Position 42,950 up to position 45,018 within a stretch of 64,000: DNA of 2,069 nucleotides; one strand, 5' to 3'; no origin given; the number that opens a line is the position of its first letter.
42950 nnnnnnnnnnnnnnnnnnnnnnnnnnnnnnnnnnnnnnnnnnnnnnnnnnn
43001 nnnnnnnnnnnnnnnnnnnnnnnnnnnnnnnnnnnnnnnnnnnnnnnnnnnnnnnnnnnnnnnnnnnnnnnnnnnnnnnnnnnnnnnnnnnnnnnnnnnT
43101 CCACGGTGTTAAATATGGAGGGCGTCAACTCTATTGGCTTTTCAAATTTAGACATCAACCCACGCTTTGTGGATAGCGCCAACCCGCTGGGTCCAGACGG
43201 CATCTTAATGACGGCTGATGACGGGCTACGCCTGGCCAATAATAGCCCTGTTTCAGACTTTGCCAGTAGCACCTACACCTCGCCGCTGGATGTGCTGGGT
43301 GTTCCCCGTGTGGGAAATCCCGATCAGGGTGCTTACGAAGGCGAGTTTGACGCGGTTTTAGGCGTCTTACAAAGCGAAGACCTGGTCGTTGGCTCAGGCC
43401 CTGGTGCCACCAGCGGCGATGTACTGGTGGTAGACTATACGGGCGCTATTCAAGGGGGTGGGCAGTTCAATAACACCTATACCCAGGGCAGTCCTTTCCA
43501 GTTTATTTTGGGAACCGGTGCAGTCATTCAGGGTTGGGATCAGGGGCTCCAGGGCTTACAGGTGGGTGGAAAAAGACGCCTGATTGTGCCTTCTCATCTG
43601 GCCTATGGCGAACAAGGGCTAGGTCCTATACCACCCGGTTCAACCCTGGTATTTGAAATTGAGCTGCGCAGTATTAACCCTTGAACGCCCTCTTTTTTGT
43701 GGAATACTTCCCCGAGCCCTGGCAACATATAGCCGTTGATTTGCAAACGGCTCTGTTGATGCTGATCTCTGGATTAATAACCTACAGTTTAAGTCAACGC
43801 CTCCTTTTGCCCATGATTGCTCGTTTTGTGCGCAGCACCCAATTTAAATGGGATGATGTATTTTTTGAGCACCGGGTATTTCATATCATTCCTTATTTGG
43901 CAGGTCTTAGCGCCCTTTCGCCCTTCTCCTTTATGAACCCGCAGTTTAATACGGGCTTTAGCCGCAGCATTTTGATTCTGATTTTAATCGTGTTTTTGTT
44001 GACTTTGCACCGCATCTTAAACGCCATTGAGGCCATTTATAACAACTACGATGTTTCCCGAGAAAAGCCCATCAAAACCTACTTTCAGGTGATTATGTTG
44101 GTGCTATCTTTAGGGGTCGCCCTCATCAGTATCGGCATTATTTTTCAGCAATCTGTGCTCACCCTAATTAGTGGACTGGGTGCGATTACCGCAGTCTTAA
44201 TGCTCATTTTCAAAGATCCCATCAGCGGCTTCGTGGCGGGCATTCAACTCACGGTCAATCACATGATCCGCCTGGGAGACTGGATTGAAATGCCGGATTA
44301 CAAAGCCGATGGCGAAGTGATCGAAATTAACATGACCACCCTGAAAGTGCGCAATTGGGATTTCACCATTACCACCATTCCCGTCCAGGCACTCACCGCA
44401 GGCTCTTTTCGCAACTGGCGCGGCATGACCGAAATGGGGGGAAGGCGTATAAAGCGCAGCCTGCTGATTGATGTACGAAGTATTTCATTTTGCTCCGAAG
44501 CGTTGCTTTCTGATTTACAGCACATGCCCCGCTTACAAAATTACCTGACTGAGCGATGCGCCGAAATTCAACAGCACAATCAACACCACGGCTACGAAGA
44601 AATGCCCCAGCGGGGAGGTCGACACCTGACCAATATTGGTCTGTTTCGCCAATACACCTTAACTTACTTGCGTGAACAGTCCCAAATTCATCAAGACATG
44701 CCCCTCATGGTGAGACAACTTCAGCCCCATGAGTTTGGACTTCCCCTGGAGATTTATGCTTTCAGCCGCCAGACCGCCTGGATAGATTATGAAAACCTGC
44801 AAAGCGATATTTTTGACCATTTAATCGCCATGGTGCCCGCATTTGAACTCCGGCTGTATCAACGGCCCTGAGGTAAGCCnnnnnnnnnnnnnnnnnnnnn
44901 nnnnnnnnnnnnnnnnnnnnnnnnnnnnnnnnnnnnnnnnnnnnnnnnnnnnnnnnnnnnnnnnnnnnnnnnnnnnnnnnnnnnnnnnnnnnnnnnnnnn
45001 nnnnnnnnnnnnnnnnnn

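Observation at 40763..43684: Secreted lipoprotein combining IPT/TIG, a Pmp-like parallel beta-helix and a C-terminal FKBP peptidyl-prolyl isomerase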

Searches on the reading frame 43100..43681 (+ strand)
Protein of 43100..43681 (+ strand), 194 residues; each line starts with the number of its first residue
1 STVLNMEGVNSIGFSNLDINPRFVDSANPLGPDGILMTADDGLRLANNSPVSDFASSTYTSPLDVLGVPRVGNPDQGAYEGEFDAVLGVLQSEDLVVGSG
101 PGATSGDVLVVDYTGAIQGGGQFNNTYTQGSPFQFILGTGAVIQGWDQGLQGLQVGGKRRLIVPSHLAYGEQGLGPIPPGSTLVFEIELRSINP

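Call 42: search_protein_representatives(alignment_id=A3)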
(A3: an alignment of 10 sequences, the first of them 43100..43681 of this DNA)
Query: 10 sequences, 195 profile positions. Proteins with E-value up to 0.001 (for the whole library): 63317; up to 1e-10: 36248; up to 1e-30: 3561. The best 150 are listed.
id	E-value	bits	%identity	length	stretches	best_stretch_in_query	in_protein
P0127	4.0e-193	653.1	-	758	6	82-193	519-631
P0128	1.1e-128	442.9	-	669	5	72-194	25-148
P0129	6.7e-115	397.9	-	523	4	86-193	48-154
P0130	1.5e-110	383.7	-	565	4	88-194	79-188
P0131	2.3e-109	379.8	-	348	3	88-192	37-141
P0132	5.6e-108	375.3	-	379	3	88-194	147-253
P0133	1.1e-99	348.3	-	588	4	73-193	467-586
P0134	8.2e-97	338.8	-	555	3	81-192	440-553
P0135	9.1e-97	338.7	-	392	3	90-193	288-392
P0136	1.3e-96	338.2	-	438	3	84-193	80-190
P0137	1.7e-95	334.6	-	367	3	99-194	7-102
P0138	3.4e-95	333.5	-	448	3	88-193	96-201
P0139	1.0e-94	332.0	-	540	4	81-193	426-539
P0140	1.9e-93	327.9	-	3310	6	9-87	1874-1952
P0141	7.8e-93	325.8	-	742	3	89-194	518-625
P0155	1.3e-85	302.3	-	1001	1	1-194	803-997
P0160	2.8e-84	297.9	-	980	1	1-194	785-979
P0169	6.7e-81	286.9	-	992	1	1-192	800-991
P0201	5.3e-75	267.7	-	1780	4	85-191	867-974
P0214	1.5e-73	262.9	-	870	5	96-194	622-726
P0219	1.7e-72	259.5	-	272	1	10-192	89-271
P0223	1.4e-71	256.5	-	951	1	1-194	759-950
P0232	1.9e-70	252.8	-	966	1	10-192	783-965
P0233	3.5e-70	251.9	-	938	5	70-193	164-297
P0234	4.8e-70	251.5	-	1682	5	90-193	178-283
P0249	1.7e-68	246.4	-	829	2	51-193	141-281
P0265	4.9e-67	241.7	-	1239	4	95-190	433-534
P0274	7.7e-66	237.8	-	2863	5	85-191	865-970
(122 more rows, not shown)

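Call 43: search_protein_families(library=pfam, proteins=[P0155, P0160, P0169, P0223, P0232, P0219, P0249, P0265, P0201], max_evalue=0.001)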
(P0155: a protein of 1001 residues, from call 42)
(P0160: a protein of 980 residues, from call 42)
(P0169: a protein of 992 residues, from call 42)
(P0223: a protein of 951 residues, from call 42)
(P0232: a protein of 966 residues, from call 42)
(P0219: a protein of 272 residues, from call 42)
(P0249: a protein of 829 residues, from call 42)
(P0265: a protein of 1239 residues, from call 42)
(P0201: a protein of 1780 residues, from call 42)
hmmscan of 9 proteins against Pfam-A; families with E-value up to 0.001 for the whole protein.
P0155 (1001 aa): 1 family
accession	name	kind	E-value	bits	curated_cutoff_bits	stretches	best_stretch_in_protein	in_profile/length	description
PF00254.34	FKBP_C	-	4.1e-29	101.2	21.1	1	905-992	5-93/94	FKBP-type peptidyl-prolyl cis-trans isomerase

P0160 (980 aa): 2 families
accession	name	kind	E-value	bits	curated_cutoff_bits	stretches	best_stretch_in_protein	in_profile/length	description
PF00254.34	FKBP_C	-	1.8e-33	115.2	21.1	1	887-974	5-93/94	FKBP-type peptidyl-prolyl cis-trans isomerase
PF02415.23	Chlam_PMP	-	4.4e-05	23.7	20.6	0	632-647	2-18/19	Chlamydia polymorphic membrane protein (Chlamydia_PMP) repeat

P0169 (992 aa): 1 family
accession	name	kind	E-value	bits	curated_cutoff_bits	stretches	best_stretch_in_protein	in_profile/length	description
PF00254.34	FKBP_C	-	3.5e-33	114.2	21.1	1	900-989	3-94/94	FKBP-type peptidyl-prolyl cis-trans isomerase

P0223 (951 aa): 2 families
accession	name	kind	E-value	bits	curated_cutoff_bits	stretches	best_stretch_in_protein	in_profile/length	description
PF00254.34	FKBP_C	-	1e-21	77.5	21.1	1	861-946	5-94/94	FKBP-type peptidyl-prolyl cis-trans isomerase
PF01833.30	TIG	-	1.9e-06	28.2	20.9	1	236-297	1-67/84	IPT/TIG domain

P0232 (966 aa): 4 families
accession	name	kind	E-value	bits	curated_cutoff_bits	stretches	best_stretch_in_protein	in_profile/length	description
PF00254.34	FKBP_C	-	8.3e-36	122.6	21.1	1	876-963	5-94/94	FKBP-type peptidyl-prolyl cis-trans isomerase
PF13229.12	Beta_helix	-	8.1e-12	45.5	25.9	2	548-698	22-156/158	Right handed beta helix region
PF02415.23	Chlam_PMP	-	8.2e-08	32.2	20.6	0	697-715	1-19/19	Chlamydia polymorphic membrane protein (Chlamydia_PMP) repeat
PF01833.30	TIG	-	4.8e-05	23.7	20.9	1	246-324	1-83/84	IPT/TIG domain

P0219 (272 aa): 1 family
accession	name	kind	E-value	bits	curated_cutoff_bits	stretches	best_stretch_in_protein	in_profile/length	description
PF00254.34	FKBP_C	-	2.1e-35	121.3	21.1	1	182-269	5-94/94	FKBP-type peptidyl-prolyl cis-trans isomerase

P0249 (829 aa): 3 families
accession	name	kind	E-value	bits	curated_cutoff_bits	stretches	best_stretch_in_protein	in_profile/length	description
PF00254.34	FKBP_C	-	2.2e-61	204.6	21.1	2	188-278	4-94/94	FKBP-type peptidyl-prolyl cis-trans isomerase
PF00028.23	Cadherin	-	4.9e-21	75.4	28.8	2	401-484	5-92/93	Cadherin domain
PF17803.7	Cadherin_4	-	4.1e-05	24.5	25.1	0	480-540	3-62/71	Bacterial cadherin-like domain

P0265 (1239 aa): 3 families
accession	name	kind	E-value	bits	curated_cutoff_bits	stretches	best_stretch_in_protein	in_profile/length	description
PF00254.34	FKBP_C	-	1.3e-85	282.3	21.1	4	439-534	2-94/94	FKBP-type peptidyl-prolyl cis-trans isomerase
PF06742.16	DUF1214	-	8.7e-07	29.9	25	0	808-879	19-94/112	Protein of unknown function (DUF1214)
PF25136.1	DUF7823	-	0.00018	22.4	27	0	1032-1058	47-73/109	Domain of unknown function (DUF7823)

P0201 (1780 aa): 10 families
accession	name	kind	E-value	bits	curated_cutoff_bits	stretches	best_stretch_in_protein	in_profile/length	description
PF00254.34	FKBP_C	-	1.5e-86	285.3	21.1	4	1258-1344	7-94/94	FKBP-type peptidyl-prolyl cis-trans isomerase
PF22544.2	HYDIN_VesB_CFA65-like_Ig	-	1.2e-20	74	25.5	2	1136-1231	11-99/100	HYDIN/CFA65/VesB-like, Ig-like domain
PF07610.17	DUF1573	-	8.5e-19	67.8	26.1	1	1143-1232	14-97/98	Protein of unknown function (DUF1573)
PF24507.1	Ig_CFAP65_4th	-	3.5e-14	53.4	27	0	430-491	12-71/76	CFAP65, fourth Ig-like domain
PF22073.2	Cep192_D4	-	1.6e-12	48.1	35.5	0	41-124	10-99/112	Cep192 domain 4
PF15780.11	ASH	-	5.4e-12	46.2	27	1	38-123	10-94/98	Abnormal spindle-like microcephaly-assoc'd, ASPM-SPD-2-Hydin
PF22067.2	Cep192_D3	-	3.8e-08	33.8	27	0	412-495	20-98/99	Cep192 domain 3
PF24291.1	Ig_CFAP65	-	2e-05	24.9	27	0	441-496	59-115/121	Cilia- and flagella-associated protein 65-like, Ig-like domain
PF23316.1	Ig_DLEC1_6th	-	0.00013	22.5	27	0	765-828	18-77/105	DLEC1 sixth Ig-like domain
PF12371.14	TMEM131_like_N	-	0.00031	21.3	28.8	0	432-469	35-72/84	Transmembrane protein 131-like N-terminal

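Call 44: search_protein_families(library=pfam, proteins=[P0274, P0234, P0140, P0233, P0214], max_evalue=0.001)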
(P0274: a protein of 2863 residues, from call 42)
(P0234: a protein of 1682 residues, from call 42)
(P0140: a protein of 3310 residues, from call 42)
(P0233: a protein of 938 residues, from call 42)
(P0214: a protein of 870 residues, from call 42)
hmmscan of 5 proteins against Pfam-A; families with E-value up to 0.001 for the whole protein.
P0274 (2863 aa): 16 families
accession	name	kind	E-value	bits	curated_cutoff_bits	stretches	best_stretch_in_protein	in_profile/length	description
PF00254.34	FKBP_C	-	7.5e-66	218.9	21.1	4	883-967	5-92/94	FKBP-type peptidyl-prolyl cis-trans isomerase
PF22544.2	HYDIN_VesB_CFA65-like_Ig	-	1.1e-23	83.8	25.5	2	43-131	19-100/100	HYDIN/CFA65/VesB-like, Ig-like domain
PF07705.17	CARDB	-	3.1e-21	75.9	22.7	0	1677-1765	13-100/101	CARDB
PF16116.10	DUF4832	-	4.2e-21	76.1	29.2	0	1524-1615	119-200/216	Domain of unknown function (DUF4832)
PF15418.12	DUF4625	-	1e-20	74.8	27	0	1824-1883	52-114/131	Domain of unknown function (DUF4625)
PF15780.11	ASH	-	5.4e-16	59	27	0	537-590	43-93/98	Abnormal spindle-like microcephaly-assoc'd, ASPM-SPD-2-Hydin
PF10517.14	DM13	-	4.3e-12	47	25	0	2365-2416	29-81/105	Electron transfer DM13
PF22067.2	Cep192_D3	-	1.6e-11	44.6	27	0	43-131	17-98/99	Cep192 domain 3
PF22073.2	Cep192_D4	-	5e-11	43.2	35.5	0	284-367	23-106/112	Cep192 domain 4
PF10633.15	NPCBM_assoc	-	3.1e-08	34.1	24.4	0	2532-2567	39-74/78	NPCBM-associated, NEW3 domain of alpha-galactosidase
PF01186.22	Lysyl_oxidase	-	3.8e-07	30.4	20.4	0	1737-1767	161-191/204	Lysyl oxidase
PF17962.7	bMG6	-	1.8e-06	28.5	23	0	2666-2713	56-105/112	Bacterial macroglobulin domain 6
PF19493.4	Trypco1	-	5.1e-06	27.4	24.6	0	2518-2574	38-90/98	Trypsin-co-occurring domain 1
PF21916.1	mtd_2nd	-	6e-06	27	24.6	0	2334-2403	13-85/115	Mtd second domain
PF12371.14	TMEM131_like_N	-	7.8e-05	23.3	28.8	0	312-352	42-82/84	Transmembrane protein 131-like N-terminal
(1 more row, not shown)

P0234 (1682 aa): 10 families
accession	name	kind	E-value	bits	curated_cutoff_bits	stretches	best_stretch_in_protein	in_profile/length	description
PF00254.34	FKBP_C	-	8.4e-77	254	21.1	4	191-278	5-92/94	FKBP-type peptidyl-prolyl cis-trans isomerase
PF22544.2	HYDIN_VesB_CFA65-like_Ig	-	1.1e-18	67.8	25.5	1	323-406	20-99/100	HYDIN/CFA65/VesB-like, Ig-like domain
PF07705.17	CARDB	-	1.9e-13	50.9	22.7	1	1444-1540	18-98/101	CARDB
PF15780.11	ASH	-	1.9e-11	44.4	27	0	322-399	22-97/98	Abnormal spindle-like microcephaly-assoc'd, ASPM-SPD-2-Hydin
PF07610.17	DUF1573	-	5e-11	42.9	26.1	1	317-397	12-88/98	Protein of unknown function (DUF1573)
PF22073.2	Cep192_D4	-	8.6e-11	42.5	35.5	0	322-408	20-111/112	Cep192 domain 4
PF22067.2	Cep192_D3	-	1.8e-09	38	27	0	123-166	54-97/99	Cep192 domain 3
PF16116.10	DUF4832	-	1.5e-08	35.1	29.2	0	1560-1662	109-207/216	Domain of unknown function (DUF4832)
PF24507.1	Ig_CFAP65_4th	-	3.2e-07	31.1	27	0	121-168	31-76/76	CFAP65, fourth Ig-like domain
PF21916.1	mtd_2nd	-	0.00033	21.4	24.6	0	1162-1228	8-72/115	Mtd second domain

P0140 (3310 aa): 2 families
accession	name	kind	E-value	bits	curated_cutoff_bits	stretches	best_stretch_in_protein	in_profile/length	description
PF13229.12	Beta_helix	-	1.5e-56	190.9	25.9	10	2111-2276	6-156/158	Right handed beta helix region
PF18962.6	Por_Secre_tail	-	4.4e-06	27.3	27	1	3241-3304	1-67/75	Secretion system C-terminal sorting domain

P0233 (938 aa): 1 family
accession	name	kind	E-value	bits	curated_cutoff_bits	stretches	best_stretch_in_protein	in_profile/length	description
PF00254.34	FKBP_C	-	6.5e-80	264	21.1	4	201-293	3-93/94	FKBP-type peptidyl-prolyl cis-trans isomerase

P0214 (870 aa): 2 families
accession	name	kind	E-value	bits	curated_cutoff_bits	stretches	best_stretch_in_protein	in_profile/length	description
PF00254.34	FKBP_C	-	2.3e-94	310.4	21.1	5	629-722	5-94/94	FKBP-type peptidyl-prolyl cis-trans isomerase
PF16109.11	DUF4827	-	3.8e-07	30.8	29.4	0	296-384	27-113/183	Domain of unknown function (DUF4827)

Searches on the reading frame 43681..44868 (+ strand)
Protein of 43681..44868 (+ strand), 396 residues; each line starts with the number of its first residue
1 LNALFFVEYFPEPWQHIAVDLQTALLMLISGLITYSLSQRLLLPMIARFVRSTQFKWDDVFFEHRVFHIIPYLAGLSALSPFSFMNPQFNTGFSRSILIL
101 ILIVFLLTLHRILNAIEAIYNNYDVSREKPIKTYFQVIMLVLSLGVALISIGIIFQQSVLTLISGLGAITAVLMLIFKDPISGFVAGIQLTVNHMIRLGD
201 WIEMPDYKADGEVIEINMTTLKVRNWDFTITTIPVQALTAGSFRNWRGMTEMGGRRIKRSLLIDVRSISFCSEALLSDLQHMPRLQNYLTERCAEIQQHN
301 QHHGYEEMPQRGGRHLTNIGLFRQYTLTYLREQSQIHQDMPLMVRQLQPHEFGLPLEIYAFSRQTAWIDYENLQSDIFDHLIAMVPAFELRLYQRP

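Call 48: search_protein_families(library=pfam, proteins=[window:43681-44868:+], max_evalue=0.00001)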
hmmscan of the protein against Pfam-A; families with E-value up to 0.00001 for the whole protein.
window:43681-44868:+ (396 aa): 1 family
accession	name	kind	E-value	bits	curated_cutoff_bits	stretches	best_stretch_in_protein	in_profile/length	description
PF00924.24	MS_channel_2nd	-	3.9e-15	56.1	20.2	1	179-247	1-67/68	Mechanosensitive ion channel, beta-domain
